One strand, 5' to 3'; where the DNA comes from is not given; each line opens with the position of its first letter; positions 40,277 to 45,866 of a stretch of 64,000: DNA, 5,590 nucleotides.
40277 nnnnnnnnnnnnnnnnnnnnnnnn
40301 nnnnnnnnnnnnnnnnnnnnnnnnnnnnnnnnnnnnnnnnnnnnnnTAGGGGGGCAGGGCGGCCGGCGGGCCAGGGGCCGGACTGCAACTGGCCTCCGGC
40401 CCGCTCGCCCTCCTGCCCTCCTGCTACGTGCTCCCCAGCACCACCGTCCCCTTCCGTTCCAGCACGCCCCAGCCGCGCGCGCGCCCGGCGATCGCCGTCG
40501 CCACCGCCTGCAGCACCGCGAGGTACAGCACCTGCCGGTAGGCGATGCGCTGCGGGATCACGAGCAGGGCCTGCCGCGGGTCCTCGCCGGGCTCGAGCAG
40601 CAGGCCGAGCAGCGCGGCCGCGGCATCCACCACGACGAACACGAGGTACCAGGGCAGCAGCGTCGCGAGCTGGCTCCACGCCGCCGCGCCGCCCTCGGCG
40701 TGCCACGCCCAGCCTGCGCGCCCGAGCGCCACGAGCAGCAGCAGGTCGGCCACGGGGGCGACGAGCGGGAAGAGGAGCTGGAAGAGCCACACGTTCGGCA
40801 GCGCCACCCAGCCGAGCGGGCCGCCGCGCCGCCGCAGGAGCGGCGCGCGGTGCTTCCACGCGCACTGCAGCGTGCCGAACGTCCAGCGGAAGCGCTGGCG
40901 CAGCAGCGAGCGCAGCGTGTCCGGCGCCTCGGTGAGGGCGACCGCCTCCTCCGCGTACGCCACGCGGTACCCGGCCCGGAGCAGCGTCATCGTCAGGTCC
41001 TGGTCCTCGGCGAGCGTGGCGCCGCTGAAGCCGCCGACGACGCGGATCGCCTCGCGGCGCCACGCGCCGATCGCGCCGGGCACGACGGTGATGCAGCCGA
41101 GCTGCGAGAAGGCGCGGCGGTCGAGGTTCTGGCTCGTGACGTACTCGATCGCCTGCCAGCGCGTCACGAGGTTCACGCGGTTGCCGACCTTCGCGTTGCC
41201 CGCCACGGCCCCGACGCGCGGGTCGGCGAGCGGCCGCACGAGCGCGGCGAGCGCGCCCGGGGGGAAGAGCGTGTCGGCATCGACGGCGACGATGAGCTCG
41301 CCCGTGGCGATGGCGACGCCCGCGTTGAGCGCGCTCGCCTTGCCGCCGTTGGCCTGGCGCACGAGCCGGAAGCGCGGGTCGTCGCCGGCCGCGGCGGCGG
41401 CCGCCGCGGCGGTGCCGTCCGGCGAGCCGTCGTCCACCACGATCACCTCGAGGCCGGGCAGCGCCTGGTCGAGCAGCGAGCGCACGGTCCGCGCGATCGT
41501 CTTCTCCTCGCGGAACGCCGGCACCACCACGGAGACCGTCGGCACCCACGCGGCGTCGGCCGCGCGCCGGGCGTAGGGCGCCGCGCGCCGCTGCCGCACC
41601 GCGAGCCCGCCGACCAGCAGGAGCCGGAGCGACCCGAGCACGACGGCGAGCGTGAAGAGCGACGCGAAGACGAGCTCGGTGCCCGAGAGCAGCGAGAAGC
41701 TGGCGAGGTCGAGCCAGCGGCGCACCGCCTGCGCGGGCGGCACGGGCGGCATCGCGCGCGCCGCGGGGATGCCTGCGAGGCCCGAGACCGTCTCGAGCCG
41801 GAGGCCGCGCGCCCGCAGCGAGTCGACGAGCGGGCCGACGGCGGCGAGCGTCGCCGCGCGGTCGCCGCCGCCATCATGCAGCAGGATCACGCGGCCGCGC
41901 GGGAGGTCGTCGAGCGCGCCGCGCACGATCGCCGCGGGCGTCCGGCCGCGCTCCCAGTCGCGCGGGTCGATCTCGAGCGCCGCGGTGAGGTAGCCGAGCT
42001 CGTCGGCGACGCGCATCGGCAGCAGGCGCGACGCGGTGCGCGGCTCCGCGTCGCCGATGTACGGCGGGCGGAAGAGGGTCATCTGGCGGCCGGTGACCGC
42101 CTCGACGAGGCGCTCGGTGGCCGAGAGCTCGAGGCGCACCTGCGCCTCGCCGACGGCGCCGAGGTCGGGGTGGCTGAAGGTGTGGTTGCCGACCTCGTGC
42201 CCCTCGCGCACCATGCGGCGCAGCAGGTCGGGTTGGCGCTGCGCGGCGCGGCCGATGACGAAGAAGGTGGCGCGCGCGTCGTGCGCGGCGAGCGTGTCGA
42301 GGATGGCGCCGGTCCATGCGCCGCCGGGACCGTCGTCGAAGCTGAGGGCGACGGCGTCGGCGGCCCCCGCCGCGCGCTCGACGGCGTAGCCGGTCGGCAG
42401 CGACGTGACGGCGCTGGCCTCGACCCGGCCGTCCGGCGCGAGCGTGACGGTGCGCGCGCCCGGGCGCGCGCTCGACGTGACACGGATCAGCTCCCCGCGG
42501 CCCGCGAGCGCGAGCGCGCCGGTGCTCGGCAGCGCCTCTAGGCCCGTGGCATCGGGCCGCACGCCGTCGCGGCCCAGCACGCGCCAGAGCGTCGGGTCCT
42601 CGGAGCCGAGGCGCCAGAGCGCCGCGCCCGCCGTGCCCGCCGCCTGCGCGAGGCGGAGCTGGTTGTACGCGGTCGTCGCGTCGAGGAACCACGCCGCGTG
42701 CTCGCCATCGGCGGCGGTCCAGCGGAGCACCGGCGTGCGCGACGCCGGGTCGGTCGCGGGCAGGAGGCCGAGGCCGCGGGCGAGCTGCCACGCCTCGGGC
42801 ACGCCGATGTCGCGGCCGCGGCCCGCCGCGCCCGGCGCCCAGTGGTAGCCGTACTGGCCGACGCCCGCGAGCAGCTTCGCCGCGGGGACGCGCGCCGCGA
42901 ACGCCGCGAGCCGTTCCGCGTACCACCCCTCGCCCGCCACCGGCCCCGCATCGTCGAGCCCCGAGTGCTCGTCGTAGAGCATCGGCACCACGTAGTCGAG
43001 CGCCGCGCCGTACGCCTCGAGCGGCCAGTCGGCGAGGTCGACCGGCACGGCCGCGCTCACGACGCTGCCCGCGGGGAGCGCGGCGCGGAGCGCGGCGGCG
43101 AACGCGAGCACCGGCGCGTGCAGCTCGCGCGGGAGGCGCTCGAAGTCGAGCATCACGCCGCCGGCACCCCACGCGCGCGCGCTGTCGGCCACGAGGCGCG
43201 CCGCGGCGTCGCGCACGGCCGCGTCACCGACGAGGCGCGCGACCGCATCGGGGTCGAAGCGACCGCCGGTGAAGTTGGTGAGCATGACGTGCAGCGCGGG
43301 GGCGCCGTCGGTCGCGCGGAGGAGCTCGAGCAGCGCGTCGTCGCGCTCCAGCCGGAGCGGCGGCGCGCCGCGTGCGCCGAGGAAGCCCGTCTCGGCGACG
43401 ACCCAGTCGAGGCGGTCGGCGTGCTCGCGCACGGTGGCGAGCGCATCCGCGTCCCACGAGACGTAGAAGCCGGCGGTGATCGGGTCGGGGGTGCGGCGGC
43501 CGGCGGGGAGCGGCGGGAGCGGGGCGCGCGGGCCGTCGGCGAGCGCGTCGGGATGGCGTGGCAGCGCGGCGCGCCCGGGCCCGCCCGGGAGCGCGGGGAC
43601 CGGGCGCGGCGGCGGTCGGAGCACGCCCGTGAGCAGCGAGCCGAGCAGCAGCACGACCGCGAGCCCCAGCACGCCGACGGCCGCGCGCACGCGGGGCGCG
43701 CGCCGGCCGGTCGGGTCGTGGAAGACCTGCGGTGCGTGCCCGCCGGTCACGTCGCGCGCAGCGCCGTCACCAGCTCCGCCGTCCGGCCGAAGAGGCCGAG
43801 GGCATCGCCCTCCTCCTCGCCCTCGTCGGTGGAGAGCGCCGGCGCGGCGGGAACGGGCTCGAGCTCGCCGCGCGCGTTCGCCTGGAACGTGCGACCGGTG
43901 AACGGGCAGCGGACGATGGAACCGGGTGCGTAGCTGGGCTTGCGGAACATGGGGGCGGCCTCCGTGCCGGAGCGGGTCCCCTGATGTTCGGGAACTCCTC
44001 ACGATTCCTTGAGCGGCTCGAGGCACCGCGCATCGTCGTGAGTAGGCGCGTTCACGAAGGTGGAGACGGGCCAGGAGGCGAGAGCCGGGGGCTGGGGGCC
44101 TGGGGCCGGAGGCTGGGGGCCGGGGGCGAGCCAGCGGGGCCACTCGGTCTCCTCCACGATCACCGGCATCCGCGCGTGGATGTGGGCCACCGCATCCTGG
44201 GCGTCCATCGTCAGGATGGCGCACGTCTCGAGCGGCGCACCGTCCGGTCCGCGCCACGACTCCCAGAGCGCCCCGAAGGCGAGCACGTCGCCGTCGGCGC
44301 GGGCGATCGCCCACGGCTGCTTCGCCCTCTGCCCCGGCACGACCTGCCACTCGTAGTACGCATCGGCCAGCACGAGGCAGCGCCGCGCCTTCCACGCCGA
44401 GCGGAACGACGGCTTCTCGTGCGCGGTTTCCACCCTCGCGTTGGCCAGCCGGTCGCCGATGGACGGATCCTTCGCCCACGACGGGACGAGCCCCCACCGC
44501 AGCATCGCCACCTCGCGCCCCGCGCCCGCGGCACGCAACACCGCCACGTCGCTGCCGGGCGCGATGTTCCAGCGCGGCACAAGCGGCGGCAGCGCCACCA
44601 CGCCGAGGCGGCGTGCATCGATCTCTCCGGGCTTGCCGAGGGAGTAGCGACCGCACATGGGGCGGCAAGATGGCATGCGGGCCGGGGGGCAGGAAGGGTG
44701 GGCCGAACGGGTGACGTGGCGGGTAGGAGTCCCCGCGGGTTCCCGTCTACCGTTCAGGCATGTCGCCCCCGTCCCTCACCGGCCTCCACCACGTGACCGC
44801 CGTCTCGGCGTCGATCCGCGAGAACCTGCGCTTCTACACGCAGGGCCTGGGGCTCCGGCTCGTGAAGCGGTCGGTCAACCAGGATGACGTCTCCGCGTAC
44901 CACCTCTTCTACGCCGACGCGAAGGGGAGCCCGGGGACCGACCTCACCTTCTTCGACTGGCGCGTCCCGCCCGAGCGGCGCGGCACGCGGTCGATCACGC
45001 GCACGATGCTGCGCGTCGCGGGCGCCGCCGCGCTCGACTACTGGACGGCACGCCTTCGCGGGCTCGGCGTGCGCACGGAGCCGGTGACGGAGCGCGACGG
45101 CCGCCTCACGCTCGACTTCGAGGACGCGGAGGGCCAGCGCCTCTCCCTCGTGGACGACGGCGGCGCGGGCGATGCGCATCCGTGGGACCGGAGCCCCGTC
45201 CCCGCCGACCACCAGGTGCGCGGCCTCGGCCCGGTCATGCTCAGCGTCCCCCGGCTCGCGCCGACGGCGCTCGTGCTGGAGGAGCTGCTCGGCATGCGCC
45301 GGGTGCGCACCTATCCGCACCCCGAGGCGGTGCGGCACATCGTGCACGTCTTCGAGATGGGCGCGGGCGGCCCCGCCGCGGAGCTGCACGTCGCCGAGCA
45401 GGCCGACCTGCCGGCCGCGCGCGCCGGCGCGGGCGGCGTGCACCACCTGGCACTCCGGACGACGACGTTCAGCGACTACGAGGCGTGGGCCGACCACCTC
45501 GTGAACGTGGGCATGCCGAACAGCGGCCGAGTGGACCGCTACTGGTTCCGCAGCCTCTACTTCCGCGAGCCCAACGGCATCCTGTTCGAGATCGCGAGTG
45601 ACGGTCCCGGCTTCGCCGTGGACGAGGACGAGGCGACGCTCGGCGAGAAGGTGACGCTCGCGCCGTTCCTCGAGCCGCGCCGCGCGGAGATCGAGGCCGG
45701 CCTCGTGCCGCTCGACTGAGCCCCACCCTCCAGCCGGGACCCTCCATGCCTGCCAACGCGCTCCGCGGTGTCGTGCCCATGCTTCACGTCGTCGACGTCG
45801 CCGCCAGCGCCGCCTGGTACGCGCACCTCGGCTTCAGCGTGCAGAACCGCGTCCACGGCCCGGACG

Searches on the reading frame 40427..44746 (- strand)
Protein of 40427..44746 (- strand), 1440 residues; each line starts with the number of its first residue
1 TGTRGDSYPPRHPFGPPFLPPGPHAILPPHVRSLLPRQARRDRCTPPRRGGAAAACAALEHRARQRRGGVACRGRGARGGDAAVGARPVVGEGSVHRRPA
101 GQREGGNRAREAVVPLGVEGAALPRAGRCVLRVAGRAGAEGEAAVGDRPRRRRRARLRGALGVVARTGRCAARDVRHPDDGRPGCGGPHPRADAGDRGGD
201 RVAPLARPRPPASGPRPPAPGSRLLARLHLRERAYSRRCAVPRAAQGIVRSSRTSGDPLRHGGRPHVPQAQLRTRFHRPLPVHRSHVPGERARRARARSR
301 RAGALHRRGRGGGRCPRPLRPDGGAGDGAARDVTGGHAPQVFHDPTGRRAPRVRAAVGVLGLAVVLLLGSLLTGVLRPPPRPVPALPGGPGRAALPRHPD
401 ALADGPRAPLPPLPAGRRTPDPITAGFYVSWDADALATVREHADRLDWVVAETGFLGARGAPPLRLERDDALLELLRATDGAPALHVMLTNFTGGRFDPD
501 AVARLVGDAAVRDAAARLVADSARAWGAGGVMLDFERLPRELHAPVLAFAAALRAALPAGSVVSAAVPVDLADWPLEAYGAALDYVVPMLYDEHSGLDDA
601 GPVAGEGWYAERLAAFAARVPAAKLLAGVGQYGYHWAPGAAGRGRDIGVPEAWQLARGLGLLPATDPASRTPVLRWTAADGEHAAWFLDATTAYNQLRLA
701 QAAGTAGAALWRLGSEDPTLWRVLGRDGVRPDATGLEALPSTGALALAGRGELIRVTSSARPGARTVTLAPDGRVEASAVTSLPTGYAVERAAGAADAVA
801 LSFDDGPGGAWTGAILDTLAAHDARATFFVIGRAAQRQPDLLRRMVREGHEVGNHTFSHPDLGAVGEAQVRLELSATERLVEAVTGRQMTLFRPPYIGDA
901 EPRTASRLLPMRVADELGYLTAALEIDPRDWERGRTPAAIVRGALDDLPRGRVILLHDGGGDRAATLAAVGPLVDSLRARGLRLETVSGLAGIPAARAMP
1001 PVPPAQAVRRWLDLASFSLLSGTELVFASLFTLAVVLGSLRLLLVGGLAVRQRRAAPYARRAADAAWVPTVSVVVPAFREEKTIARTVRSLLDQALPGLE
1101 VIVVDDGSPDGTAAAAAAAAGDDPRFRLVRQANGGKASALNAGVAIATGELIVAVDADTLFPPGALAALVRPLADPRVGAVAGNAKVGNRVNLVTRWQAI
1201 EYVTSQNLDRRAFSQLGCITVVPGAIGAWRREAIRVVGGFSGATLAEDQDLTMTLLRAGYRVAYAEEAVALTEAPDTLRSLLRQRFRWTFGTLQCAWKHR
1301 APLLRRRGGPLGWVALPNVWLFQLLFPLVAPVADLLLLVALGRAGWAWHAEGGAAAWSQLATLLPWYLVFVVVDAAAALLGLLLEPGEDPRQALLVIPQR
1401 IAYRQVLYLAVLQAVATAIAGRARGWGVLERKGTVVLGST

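Call 65: search_protein_families(library=pfam, proteins=[window:40427-44746:-], max_evalue=0.00001)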
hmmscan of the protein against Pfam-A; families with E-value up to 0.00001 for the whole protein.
window:40427-44746:- (1440 aa): 6 families
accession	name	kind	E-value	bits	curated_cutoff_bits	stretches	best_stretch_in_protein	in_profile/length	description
PF00535.33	Glycos_transf_2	-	7.7e-35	120.7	23.3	1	1072-1234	1-164/168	Glycosyl transferase family 2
PF13641.12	Glyco_tranf_2_3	-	1.8e-34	120.2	27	1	1069-1291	1-230/230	Glycosyltransferase like family 2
PF01522.26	Polysacc_deac_1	-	1.6e-33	115.8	23.1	1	796-896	6-105/124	Polysaccharide deacetylase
PF13632.12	Glyco_trans_2_3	-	1.6e-28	100.4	27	1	1152-1340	2-192/198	Glycosyl transferase family group 2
PF13506.12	Glyco_transf_21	-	1.1e-16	61.2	21.7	1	1135-1288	17-172/174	Glycosyl transferase family 21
PF03142.21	Chitin_synth_2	-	5e-11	42.4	27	1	1143-1233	196-288/527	Chitin synthase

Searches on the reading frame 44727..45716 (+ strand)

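Call 65: search_protein_families(library=pfam, proteins=[window:44727-45716:+], max_evalue=0.00001)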
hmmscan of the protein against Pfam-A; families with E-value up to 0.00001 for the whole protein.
window:44727-45716:+ (330 aa): 1 family
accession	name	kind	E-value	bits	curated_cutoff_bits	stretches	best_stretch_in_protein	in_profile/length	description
PF00903.31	Glyoxalase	-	4.5e-19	69.5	20.6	2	167-289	2-121/121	Glyoxalase/Bleomycin resistance protein/Dioxygenase superfamily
